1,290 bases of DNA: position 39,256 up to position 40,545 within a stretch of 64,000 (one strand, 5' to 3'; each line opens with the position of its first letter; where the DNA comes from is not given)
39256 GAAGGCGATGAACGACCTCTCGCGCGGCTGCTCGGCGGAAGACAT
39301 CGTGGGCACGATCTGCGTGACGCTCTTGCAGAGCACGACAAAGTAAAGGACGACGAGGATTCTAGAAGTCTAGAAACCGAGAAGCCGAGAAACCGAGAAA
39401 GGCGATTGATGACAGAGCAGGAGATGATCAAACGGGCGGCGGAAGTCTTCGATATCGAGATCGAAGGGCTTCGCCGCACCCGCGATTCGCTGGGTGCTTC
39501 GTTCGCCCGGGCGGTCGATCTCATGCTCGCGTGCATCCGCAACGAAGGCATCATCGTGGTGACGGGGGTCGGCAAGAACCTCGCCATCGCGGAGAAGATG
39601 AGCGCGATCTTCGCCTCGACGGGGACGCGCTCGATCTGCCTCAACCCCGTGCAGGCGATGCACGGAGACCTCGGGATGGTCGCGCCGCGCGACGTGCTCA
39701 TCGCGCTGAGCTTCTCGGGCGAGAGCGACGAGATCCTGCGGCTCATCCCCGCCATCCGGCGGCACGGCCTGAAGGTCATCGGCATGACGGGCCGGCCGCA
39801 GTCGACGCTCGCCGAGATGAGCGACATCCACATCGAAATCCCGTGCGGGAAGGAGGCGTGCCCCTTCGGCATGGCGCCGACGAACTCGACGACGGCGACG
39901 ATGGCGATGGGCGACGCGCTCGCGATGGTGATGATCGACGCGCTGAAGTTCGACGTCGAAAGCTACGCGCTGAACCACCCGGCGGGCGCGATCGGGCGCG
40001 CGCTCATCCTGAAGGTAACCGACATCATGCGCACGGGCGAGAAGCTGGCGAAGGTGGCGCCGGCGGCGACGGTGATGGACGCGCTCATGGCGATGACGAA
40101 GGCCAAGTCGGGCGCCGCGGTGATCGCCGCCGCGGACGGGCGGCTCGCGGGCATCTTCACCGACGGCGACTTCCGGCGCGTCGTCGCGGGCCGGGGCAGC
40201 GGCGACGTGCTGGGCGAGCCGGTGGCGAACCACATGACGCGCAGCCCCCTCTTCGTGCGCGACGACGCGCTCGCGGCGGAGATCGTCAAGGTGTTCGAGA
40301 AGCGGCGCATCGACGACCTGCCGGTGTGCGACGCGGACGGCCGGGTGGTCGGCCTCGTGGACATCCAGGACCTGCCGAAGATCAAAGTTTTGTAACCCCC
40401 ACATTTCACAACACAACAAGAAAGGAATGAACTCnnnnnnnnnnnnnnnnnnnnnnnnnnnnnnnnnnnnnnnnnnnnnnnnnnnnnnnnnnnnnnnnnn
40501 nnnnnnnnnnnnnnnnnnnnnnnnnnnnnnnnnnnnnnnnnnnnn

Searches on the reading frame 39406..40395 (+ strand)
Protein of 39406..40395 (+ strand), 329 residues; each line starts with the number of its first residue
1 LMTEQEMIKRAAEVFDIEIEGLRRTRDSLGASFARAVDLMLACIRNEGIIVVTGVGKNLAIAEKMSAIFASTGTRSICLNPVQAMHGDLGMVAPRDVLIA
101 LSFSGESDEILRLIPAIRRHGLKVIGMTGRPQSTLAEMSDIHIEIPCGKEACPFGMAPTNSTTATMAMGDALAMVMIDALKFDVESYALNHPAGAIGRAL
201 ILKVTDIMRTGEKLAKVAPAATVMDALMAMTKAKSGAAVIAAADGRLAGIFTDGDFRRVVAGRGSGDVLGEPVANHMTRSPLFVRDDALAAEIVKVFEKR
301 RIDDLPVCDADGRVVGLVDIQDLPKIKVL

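Call 6: search_protein_families(library=pfam, proteins=[window:39406-40395:+], max_evalue=0.01)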
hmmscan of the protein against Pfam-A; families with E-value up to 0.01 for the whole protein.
window:39406-40395:+ (329 aa): 3 families
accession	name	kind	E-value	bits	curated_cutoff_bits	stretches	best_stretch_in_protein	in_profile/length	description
PF01380.27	SIS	-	2.4e-24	86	25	1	44-174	2-130/131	SIS domain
PF00571.33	CBS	-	1e-16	61.4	24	2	275-323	3-51/57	CBS domain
PF13580.11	SIS_2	-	3.2e-11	43.9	27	2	92-129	101-138/138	SIS domain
